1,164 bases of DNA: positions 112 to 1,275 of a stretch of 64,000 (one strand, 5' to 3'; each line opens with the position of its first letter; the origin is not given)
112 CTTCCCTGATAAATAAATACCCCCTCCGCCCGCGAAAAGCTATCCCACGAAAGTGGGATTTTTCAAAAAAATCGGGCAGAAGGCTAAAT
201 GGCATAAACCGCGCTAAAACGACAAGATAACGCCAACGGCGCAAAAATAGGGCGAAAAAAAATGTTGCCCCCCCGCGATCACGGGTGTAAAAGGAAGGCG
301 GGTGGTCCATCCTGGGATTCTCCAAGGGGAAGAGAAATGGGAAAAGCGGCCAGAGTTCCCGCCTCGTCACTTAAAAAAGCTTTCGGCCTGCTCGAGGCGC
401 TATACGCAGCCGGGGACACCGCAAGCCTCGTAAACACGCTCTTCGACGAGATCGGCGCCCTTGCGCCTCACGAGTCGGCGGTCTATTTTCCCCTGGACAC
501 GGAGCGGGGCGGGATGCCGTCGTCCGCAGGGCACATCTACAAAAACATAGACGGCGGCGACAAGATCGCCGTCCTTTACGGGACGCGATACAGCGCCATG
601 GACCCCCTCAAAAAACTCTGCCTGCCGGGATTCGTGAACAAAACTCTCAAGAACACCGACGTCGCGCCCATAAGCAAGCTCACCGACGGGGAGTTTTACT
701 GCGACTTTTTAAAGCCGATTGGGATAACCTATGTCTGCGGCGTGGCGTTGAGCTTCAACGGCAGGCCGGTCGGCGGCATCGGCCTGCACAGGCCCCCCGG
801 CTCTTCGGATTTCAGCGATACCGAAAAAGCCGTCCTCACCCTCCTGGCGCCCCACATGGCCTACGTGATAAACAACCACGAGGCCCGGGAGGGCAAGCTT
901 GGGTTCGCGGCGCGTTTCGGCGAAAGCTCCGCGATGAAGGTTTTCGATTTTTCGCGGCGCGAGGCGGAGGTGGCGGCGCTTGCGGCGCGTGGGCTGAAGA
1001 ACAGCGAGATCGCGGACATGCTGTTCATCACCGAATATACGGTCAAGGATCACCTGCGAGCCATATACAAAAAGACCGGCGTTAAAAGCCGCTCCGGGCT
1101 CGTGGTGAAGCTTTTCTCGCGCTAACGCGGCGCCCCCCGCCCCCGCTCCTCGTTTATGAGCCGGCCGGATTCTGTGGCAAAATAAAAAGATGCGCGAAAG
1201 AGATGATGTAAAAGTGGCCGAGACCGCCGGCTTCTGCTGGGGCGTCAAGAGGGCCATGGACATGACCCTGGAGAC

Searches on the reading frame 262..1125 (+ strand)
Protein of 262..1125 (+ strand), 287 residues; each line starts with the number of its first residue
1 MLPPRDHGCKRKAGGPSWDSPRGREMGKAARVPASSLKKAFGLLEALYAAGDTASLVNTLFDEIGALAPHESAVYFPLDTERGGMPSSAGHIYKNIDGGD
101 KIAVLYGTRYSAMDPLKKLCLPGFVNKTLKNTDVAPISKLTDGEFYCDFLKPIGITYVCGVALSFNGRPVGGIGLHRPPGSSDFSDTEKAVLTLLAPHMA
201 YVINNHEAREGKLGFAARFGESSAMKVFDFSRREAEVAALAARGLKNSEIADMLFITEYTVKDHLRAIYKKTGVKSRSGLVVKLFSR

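Call 24: search_protein_families(library=pfam, proteins=[window:262-1125:+], max_evalue=0.001)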
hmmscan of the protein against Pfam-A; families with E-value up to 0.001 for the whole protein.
window:262-1125:+ (287 aa): 2 families
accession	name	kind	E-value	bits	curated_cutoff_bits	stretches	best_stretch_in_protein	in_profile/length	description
PF00196.25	GerE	-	6.6e-15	54.9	23.5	1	230-282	3-55/57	Bacterial regulatory proteins, luxR family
PF13384.12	HTH_23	-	0.00029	21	24.6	1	232-273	5-45/50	Homeodomain-like domain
